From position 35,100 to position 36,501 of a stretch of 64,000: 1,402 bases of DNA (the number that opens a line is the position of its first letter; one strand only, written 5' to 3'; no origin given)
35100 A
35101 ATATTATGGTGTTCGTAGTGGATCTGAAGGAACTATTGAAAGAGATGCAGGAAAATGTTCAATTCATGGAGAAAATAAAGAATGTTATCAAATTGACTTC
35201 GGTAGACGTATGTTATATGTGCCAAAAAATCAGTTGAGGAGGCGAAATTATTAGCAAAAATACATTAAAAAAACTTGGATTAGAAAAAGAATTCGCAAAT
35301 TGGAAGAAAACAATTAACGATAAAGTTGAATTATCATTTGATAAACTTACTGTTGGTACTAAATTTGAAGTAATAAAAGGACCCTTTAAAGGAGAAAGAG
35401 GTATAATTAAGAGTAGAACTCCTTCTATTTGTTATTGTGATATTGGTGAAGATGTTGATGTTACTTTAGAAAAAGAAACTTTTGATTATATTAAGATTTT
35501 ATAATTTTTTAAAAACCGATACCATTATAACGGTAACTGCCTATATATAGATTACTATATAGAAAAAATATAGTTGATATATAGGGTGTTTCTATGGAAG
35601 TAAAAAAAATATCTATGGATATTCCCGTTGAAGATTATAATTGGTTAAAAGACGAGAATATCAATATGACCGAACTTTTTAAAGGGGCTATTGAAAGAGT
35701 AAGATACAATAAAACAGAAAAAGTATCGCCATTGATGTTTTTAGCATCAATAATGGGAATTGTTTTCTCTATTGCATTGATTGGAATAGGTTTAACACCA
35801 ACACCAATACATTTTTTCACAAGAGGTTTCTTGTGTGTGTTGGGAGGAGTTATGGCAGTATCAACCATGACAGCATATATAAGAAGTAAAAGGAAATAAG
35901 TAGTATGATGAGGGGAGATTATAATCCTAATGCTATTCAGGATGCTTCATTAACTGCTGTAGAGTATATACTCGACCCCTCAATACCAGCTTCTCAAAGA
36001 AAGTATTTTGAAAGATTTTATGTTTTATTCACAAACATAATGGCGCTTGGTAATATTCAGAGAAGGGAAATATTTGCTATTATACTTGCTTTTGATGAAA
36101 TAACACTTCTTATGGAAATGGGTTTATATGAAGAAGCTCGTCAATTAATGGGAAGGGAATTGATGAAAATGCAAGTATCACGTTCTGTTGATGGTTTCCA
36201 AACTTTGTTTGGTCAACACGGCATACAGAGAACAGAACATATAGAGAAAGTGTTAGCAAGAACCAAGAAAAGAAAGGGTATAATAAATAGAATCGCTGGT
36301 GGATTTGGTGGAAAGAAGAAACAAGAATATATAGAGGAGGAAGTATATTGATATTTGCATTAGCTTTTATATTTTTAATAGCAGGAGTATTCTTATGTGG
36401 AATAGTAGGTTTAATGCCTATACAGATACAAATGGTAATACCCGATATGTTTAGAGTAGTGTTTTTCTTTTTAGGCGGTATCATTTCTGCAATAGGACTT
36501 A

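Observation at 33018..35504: Tandem array of seven diversified paralogues: conserved N-terminal '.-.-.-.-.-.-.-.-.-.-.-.' helix fused to variable KOW/SH3-like barrels; last copy lacks a canonical start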

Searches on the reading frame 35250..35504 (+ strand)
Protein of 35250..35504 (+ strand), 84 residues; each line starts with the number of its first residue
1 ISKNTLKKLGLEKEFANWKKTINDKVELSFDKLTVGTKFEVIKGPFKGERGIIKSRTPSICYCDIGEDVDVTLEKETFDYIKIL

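Call 8: search_protein_families(library=pfam, proteins=[window:35250-35504:+], max_evalue=1)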
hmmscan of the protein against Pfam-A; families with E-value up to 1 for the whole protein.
window:35250-35504:+ (84 aa): 2 families
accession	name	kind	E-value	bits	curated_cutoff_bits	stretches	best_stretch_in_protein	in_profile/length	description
PF23290.1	KOW5_SPT5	-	0.0011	18.8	27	1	35-61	2-28/46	Transcription elongation factor SPT5, fifth KOW domain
PF00467.35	KOW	-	0.0019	18.4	22.3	1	40-58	6-24/32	KOW motif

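Call 9: search_protein_families(library=phrogs, proteins=[window:35250-35504:+], max_evalue=1)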
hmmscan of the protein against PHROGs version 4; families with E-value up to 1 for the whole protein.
window:35250-35504:+ (84 aa): 1 family
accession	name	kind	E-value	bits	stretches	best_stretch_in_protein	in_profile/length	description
phrog_32921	-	unknown function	0.038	14.7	1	31-48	6-23/50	-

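Call 68: predict_structure(alignment_id=A5)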
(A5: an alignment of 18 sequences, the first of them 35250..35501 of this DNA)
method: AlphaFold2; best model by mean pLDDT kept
length: 84 residues; sequences in the alignment: 18
mean_pLDDT: 77.6   pTM: 0.54
mean pLDDT of the five models: 77.6, 76.0, 73.1, 72.8, 69.9
residues with pLDDT >= 90: 8; 70-90: 54; 50-70: 22; < 50: 0
segments of 3 or more residues with pLDDT < 50: none
pLDDT, mean of each block of 10 residues (from residue 1): 64 74 57 82 88 86 86 82 84
secondary structure, 60 per line:
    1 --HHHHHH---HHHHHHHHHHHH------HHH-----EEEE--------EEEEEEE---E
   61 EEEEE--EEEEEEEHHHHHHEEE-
elements in order: H3-8 H12-23 E38-41 E50-56 E60-65 E68-74 H75-80 E81-83
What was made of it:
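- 35250..35504 (+): Array copy 7 (84 aa), probable ATT start; KOW-like barrel. AF2 pLDDT 82-88 in the barrel (call 68).
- The barrel model is confident (call 68).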

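Call 78: search_protein_families(library=ncbifam, proteins=[window:35250-35504:+], max_evalue=0.1)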
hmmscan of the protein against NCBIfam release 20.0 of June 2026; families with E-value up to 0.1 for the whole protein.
window:35250-35504:+ (84 aa): 3 families
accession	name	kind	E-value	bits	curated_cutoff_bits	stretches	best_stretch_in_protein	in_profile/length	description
TIGR00405.1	KOW_elon_Spt5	equivalog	0.009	16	69.95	1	31-54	85-108/145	transcription elongation factor Spt5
NF033644.1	antiterm_UpxY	subfamily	0.011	15.7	100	1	23-54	103-136/164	UpxY family transcription antiterminator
TIGR01956.2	NusG_myco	equivalog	0.016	14.8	150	1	20-55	175-208/239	transcription termination/antitermination protein NusG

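Call 79: search_protein_families(library=padloc, proteins=[window:35250-35504:+], max_evalue=0.1)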
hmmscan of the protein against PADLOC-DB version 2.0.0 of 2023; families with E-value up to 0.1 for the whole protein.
window:35250-35504:+ (84 aa): 0 families

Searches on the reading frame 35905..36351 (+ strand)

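Call 78: search_protein_families(library=ncbifam, proteins=[window:35905-36351:+], max_evalue=0.1)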
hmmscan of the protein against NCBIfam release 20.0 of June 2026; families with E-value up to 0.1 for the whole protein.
window:35905-36351:+ (148 aa): 1 family
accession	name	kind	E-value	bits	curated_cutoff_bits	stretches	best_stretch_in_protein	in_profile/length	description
NF033858.1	ABC2_perm_RbbA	equivalog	0.079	10.8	1050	0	80-140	83-143/909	ribosome-associated ATPase/putative transporter RbbA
